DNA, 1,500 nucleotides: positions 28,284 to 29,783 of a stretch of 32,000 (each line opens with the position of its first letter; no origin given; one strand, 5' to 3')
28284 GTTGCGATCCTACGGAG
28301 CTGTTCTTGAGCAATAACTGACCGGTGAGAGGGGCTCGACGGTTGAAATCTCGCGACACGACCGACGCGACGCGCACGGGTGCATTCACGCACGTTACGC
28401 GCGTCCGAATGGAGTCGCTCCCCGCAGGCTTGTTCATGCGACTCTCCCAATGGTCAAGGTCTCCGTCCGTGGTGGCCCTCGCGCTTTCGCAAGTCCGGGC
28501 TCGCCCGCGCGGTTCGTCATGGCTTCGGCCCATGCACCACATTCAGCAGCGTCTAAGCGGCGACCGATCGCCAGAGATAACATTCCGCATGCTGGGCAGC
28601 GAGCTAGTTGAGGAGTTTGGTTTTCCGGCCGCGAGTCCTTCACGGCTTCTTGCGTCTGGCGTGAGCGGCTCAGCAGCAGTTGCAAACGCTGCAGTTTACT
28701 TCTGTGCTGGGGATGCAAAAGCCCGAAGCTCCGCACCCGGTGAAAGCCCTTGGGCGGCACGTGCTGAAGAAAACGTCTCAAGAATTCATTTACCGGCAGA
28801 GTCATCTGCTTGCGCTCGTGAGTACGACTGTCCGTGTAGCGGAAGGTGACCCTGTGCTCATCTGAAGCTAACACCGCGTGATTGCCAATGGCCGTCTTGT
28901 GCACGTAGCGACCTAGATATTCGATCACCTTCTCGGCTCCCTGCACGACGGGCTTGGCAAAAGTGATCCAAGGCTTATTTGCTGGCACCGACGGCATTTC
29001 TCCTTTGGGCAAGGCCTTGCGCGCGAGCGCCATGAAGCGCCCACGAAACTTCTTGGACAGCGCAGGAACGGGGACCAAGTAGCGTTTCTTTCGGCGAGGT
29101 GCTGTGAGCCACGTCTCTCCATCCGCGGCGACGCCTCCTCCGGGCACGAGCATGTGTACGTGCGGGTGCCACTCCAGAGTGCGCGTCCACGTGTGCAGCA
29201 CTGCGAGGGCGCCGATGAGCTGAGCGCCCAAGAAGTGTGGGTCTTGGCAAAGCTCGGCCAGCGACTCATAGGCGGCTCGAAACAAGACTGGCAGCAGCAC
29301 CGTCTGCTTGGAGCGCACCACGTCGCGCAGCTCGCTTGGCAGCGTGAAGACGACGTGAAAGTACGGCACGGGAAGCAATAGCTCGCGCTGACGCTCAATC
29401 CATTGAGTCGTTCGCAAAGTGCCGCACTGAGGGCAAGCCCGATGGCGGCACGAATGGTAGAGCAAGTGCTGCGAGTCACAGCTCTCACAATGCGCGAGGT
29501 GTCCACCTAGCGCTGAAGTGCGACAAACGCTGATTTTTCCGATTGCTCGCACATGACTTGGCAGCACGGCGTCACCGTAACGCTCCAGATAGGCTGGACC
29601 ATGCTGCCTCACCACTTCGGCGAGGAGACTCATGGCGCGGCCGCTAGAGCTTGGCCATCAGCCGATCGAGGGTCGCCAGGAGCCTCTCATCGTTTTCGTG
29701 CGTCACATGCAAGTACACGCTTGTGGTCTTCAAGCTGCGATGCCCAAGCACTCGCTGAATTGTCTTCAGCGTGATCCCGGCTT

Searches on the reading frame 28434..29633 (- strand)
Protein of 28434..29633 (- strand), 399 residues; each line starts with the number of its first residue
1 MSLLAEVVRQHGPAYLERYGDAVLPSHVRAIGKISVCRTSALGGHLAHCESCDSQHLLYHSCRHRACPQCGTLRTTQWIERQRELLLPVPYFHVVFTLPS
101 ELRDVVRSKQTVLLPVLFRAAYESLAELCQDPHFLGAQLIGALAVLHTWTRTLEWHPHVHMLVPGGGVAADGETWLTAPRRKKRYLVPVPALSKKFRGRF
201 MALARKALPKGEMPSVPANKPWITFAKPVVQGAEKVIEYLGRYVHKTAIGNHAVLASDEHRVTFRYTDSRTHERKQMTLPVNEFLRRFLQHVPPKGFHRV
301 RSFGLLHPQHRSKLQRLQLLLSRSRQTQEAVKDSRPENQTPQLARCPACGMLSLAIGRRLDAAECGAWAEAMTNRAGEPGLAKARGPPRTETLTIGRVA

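Call 16: search_protein_families(library=pfam, proteins=[window:28434-29633:-])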
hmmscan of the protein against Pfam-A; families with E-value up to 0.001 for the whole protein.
window:28434-29633:- (399 aa): 2 families
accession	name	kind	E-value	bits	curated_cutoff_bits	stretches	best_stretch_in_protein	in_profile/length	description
PF04986.18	Y2_Tnp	-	5.4e-52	176.9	20.9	1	141-310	1-179/183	Putative transposase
PF14319.11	Zn_Tnp_IS91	-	7.9e-32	109.5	26.3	1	8-98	2-90/90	Transposase zinc-binding domain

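Call 79: find_encoding_contigs(protein=window:28434-29633:-, flank=10000, max_places=6)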
Protein window:28434-29633:- (399 aa): 1 contig read that carries it; 1 place shown.
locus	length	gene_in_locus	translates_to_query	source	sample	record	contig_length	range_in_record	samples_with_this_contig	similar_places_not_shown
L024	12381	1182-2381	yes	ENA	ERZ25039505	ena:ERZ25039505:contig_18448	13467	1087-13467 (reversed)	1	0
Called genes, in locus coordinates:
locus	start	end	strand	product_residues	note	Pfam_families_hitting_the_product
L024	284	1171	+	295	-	PF13495:Phage_int_SAM_4, PF00589:Phage_integrase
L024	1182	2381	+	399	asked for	PF14319:Zn_Tnp_IS91, PF04986:Y2_Tnp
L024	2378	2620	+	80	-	-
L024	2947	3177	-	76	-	-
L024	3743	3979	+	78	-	-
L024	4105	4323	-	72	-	-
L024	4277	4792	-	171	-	PF06414:Zeta_toxin (faint), PF13671:AAA_33 (faint)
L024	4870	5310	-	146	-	PF00583:Acetyltransf_1, PF13673:Acetyltransf_10, PF13508:Acetyltransf_7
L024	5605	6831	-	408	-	PF13289:SIR2_2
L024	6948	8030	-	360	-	PF05014:Nuc_deoxyrib_tr (weak)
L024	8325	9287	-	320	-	PF03544:TonB_C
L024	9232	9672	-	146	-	-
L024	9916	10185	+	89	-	-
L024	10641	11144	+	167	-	-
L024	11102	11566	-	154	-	PF00903:Glyoxalase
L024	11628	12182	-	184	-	PF04229:GrpB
